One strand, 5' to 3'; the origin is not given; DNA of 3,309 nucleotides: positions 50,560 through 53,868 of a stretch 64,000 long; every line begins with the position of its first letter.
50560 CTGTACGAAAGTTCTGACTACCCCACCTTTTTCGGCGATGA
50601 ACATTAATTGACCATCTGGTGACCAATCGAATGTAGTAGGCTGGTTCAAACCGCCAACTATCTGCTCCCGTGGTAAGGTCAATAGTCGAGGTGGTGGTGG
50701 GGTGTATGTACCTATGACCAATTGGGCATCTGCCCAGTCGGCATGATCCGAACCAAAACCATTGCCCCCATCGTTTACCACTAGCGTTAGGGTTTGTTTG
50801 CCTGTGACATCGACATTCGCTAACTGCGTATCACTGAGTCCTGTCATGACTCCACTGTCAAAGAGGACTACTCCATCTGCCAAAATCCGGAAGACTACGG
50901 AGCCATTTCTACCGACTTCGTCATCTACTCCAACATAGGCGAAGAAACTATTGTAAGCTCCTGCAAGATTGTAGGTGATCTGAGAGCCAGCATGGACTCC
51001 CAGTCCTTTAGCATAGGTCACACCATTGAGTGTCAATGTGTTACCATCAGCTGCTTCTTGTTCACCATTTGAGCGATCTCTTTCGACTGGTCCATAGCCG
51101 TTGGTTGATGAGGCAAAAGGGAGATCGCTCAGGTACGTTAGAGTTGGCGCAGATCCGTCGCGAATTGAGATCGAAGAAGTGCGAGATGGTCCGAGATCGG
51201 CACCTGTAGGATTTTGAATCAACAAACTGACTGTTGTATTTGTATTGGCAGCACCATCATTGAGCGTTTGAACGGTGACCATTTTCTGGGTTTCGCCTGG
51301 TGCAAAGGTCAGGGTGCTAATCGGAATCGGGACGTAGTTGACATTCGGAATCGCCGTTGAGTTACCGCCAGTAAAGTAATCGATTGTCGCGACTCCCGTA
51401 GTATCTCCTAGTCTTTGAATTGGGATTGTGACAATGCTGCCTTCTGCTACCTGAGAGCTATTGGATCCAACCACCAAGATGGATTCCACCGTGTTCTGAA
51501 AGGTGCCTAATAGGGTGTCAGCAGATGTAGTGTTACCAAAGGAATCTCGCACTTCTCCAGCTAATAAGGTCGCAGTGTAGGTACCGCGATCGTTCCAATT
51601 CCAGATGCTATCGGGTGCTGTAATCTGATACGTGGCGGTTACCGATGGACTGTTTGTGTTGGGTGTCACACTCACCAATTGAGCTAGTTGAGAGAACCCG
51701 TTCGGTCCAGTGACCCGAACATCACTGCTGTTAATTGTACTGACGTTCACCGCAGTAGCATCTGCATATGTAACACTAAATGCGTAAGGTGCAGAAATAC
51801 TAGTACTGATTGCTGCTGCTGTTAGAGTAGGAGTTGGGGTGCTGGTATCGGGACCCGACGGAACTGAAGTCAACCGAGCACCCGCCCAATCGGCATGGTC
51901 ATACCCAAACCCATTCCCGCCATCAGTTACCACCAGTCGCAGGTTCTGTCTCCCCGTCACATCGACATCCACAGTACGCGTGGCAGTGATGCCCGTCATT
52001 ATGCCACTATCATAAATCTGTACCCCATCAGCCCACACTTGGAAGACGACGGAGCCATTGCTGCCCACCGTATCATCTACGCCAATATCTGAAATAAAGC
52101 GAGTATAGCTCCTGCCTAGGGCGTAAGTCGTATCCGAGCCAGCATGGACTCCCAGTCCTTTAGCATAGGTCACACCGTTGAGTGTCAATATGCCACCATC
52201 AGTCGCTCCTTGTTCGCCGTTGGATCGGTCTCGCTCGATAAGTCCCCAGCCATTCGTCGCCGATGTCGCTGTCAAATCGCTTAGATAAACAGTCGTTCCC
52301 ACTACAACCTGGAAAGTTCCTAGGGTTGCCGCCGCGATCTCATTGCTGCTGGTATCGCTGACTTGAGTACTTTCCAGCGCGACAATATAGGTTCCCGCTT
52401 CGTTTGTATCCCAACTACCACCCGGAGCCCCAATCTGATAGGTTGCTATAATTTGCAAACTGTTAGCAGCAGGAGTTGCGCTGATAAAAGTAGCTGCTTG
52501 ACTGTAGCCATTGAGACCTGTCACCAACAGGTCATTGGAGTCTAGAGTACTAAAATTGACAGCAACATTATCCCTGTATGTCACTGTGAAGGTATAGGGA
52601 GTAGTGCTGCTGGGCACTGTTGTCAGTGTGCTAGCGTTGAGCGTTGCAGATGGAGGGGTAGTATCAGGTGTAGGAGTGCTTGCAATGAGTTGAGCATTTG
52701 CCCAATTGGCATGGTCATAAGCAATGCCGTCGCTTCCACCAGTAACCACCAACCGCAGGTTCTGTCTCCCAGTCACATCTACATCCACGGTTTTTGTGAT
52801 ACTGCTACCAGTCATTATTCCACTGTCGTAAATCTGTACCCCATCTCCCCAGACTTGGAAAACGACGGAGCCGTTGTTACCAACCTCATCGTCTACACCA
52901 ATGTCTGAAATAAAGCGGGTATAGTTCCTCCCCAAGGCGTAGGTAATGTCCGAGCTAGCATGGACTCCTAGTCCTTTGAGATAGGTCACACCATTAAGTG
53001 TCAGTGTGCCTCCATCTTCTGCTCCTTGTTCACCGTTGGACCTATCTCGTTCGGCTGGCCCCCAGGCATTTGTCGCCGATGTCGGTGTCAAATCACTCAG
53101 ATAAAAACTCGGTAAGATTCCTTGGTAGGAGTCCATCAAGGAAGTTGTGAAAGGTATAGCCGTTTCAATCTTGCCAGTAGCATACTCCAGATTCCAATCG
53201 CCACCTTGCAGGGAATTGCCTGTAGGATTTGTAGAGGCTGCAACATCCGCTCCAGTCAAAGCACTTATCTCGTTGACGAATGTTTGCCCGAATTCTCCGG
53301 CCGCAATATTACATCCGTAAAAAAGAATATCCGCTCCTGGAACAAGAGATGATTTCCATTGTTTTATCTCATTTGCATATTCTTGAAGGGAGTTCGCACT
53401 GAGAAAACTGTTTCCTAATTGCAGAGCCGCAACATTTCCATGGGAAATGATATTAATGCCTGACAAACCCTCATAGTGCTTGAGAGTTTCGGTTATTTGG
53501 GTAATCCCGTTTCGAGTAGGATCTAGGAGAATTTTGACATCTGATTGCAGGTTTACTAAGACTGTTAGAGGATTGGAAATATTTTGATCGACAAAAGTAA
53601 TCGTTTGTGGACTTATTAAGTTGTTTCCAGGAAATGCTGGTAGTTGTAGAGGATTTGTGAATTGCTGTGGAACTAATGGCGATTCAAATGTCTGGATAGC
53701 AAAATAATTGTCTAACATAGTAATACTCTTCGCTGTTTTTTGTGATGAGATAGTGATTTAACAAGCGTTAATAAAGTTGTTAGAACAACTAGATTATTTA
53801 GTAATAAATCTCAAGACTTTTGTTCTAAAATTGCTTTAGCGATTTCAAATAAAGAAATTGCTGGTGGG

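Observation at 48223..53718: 1831-aa protein with a seven-repeat FG-GAP block nested inside a sugar-dehydrogenase-like domain, behind a DUF4347/3xNPCBM/Calx-beta array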

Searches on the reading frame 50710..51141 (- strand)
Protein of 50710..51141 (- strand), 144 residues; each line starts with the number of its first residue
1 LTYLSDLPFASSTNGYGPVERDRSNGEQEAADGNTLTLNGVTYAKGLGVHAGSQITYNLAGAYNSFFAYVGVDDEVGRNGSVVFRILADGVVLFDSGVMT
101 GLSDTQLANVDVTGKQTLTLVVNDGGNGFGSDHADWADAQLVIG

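Call 88: search_solved_structures(query=window:50710-51141:-, max_evalue=0.001)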
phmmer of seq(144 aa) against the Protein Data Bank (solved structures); distinct sequences matched with E-value up to 0.001: 7.
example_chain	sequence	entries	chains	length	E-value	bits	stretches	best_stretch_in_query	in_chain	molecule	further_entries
7js4_A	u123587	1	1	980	1.4e-41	145.1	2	3-142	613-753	F5/8 type C domain protein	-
2vmh_A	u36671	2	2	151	1.5e-28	102.8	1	2-141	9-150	FIBRONECTIN TYPE III DOMAIN PROTEIN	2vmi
2vmg_A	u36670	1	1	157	1.8e-28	102.6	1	2-141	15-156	FIBRONECTIN TYPE III DOMAIN PROTEIN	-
7jrm_A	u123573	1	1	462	1.3e-17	67.4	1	2-140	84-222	F5/8 type C domain protein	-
7jrl_A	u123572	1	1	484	1.4e-17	67.3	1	2-140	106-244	F5/8 type C domain protein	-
2ygl_A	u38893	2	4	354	5.9e-09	39.3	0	3-123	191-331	BLOOD GROUP A-AND B-CLEAVING ENDO-BETA-GALACTOSIDASE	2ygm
8pvs_A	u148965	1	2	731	3.9e-07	33.4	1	35-139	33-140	Alpha-1,3-galactosidase B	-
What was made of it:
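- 50707..51144 (-): aa 859-1004: NPCBM module 3. Solved CBM51 modules: 7js4 1.4e-41, 2vmg/2vmh 1.5e-28, 2ygl 5.9e-9 (call 88).
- On CBM51 (NPCBM/NEW2): 2vmg/2vmh 1.5e-28 and 7js4 1.4e-41 (call 88).
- NPCBM matches solved CBM51 modules (call 88).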

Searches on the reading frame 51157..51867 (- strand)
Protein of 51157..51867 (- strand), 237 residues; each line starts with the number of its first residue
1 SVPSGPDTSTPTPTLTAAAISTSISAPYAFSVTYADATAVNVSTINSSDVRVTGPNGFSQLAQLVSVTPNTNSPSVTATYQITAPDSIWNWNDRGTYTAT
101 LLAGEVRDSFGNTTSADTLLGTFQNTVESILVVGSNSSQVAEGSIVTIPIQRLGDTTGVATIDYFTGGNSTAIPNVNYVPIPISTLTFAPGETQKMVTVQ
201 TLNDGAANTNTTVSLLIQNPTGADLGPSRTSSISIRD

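Call 89: search_solved_structures(query=window:51157-51867:-, max_evalue=1)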
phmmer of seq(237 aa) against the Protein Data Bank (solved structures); distinct sequences matched with E-value up to 1: 6.
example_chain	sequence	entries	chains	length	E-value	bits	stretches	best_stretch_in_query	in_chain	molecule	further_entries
2fws_A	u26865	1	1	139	0.021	17.8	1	143-206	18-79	Sodium/calcium exchanger 1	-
2dpk_A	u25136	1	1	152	0.024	17.7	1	143-207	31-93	Sodium/calcium exchanger 1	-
3gin_A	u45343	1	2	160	0.024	17.7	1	143-207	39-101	Sodium/calcium exchanger 1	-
3us9_A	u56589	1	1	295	0.032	17.2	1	143-206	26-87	Sodium/calcium exchanger 1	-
8sgi_A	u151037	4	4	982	0.28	14.2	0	143-206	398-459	Sodium/calcium exchanger 1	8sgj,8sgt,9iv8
2e8g_A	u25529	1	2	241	0.74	12.8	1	100-177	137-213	Hypothetical protein PH0536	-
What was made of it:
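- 51145..51483 (-): aa 746-858: Calx-beta-like domain (borderline). NCX1 CBD E 0.02 (call 89).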

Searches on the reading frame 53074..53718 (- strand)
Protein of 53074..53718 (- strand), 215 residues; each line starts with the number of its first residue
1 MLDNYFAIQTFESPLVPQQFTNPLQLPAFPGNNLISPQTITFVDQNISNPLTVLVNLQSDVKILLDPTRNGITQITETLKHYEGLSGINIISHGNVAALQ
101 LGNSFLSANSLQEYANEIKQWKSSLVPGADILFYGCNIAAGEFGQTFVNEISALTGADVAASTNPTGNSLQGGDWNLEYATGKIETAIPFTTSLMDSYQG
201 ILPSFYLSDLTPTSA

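Call 55: search_solved_structures(query=window:53074-53718:-, max_evalue=10, show_alignments=2)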
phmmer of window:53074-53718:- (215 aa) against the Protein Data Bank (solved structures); distinct sequences matched with E-value up to 10: 2.
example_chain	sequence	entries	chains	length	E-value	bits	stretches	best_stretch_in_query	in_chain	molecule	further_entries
6wgm_A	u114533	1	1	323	1.4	11.9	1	137-185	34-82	TRAP-type C4-dicarboxylate transport system, periplasmic component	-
7rum_A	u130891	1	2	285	2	11.4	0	81-118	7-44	Endolysin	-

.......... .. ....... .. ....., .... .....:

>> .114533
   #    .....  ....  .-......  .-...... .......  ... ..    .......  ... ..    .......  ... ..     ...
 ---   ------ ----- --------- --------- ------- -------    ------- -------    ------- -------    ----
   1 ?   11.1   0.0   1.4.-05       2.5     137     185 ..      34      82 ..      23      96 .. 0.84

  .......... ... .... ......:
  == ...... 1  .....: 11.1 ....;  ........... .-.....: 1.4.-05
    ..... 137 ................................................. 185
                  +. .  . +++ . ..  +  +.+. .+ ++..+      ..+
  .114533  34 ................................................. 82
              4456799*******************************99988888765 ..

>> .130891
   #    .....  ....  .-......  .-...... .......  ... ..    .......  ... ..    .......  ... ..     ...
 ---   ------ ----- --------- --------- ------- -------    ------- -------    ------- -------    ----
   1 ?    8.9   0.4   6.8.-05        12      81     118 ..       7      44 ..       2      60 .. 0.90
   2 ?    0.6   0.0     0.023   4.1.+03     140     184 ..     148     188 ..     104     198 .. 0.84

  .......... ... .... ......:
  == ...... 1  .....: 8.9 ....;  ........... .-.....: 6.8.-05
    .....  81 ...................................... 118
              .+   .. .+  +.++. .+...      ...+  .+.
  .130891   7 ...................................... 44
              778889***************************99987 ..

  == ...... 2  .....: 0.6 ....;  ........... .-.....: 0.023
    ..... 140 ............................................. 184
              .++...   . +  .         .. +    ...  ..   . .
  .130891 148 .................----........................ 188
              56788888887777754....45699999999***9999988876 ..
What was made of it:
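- Tried and rejected: DUF4347 sequence search against the PDB: no hit (call 55).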

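Call 57: predict_structure(alignment_id=A3)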
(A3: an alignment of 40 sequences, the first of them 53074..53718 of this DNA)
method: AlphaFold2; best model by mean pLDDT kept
length: 215 residues; sequences in the alignment: 40
mean_pLDDT: 82.3   pTM: 0.78
mean pLDDT of the five models: 82.3, 81.7, 81.1, 80.6, 80.0
residues with pLDDT >= 90: 154; 70-90: 15; 50-70: 6; < 50: 40
segments of 3 or more residues with pLDDT < 50: 1-33, 209-215
pLDDT, mean of each block of 10 residues (from residue 1): 27 32 40 64 92 93 96 97 95 95 93 96 96 97 98 98 94 95 95 90 66 43
secondary structure, 60 per line:
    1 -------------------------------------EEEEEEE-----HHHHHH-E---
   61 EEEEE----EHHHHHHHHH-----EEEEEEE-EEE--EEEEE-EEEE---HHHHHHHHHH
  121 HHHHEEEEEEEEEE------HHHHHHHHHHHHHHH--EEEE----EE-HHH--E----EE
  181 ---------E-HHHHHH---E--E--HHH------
elements in order: E38-44 H50-55 E61-65 H71-79 E85-91 E93-95 E98-102 E104-107 H111-124 E125-134 H141-155 E158-161 H192-197
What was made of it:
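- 53104..53718 (-): aa 1-205: disordered leader (aa 1-33) followed by DUF4347, a predicted caspase/CPD-like fold. His93 (nt 53440-53442) and Cys136 (nt 53311-53313) are invariant. Cys136 is the only cysteine in the protein. AF2 pLDDT >90 for aa 40-200 (call 57).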

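Call 59: fold_search(model_id=the predicted structure, library=pdb)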
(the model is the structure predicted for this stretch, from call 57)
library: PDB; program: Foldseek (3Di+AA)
matches with E <= 10: 1358; with E <= 0.001: 1
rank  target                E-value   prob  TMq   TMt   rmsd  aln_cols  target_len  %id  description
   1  9qpe_G                1.1e-04  1.00  0.48  0.56   3.5       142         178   16  Hcp3-Tce1 complex from the Pseudomonas aeruginosa Type VI Secretion System (released 2026-04-08)
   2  4m9r_B                1.9e-03  0.99  0.36  0.35   7.4       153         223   12  Crystal structure of CED-3 (released 2013-10-09)
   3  4n6o_A                2.2e-03  0.97  0.37  0.32   8.7       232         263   10  Crystal structure of reduced legumain in complex with cystatin E/M (released 2015-02-11)
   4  4awb_B                3.8e-03  0.94  0.29  0.25   7.1       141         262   12  Crystal structure of active legumain in complex with AAN-CMK (released 2013-06-26)
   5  7fqh_B                4.3e-03  0.98  0.30  0.26   6.3       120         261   12  Crystal Structure of human Legumain in complex with (2S)-N-[(3S)-5-amino-5-oxopent-1-yn-3-yl]-1-[1-[4-(cyclopropylmeth (released 2023-10-11)
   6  7pob_A                4.9e-03  0.96  0.33  0.20   5.6       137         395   15  An Irreversible, Promiscuous and Highly Thermostable Claisen-Condensation Biocatalyst Drives the Synthesis of Substitu (released 2022-09-21)
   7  7poa_A                5.5e-03  0.96  0.33  0.20   5.6       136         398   15  An Irreversible, Promiscuous and Highly Thermostable Claisen-Condensation Biocatalyst Drives the Synthesis of Substitu (released 2022-09-21)
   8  7xn6_A                5.5e-03  0.92  0.35  0.36   8.3       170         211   15  Cryo-EM structure of CopC-CaM-caspase-3 with ADPR-deacylization (released 2022-12-14)
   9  8eey_B                5.9e-03  0.99  0.39  0.13   4.7       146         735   14  Cas7-11 in complex with DR-mismatched target RNA, Csx29 and Csx30 (released 2022-11-16)
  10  4awb_A                5.9e-03  0.91  0.37  0.32   8.7       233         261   10  Crystal structure of active legumain in complex with AAN-CMK (released 2013-06-26)
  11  2ohh_A                6.6e-03  0.95  0.34  0.21   5.1       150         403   13  Crystal Structure of coenzyme F420H2 oxidase (FprA), a diiron flavoprotein, active oxidized state (released 2007-05-22)
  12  7fql_E                7.1e-03  0.97  0.38  0.32   7.8       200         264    8  Crystal Structure of human Legumain in complex with (2S)-N-[(1S)-3-amino-1-cyano-3-oxopropyl]-1-[1-[4-[(2,4-difluoroph (released 2023-10-11)
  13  7poc_A                8.0e-03  0.94  0.33  0.21   5.5       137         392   15  An Irreversible, Promiscuous and Highly Thermostable Claisen-Condensation Biocatalyst Drives the Synthesis of Substitu (released 2022-09-21)
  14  4d3x                  8.5e-03  0.97  0.37  0.32   5.8       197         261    9  The structure of mature legumain from chinese hamster. (released 2016-01-20)
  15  7fqi_B                1.0e-02  0.97  0.39  0.33   5.0       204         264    9  Crystal Structure of human Legumain in complex with (2S)-N-[(1S)-3-amino-1-cyano-3-oxopropyl]-1-[1-[4-[(2,4-difluoroph (released 2023-10-11)
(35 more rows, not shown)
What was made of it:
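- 53104..53718 (-): Foldseek best match is Tce1 (9qpe_G), then CED-3, legumain, caspases and Csx29 (call 59).
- On Clan CD (caspase/CPD-like) cysteine peptidases, via DUF4347: The fold matches are consistent but weak: Tce1 E 1.1e-4 with TMq 0.48; CED-3, legumain, caspases and Csx29 at E 2e-3 to 3e-2 (call 59).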
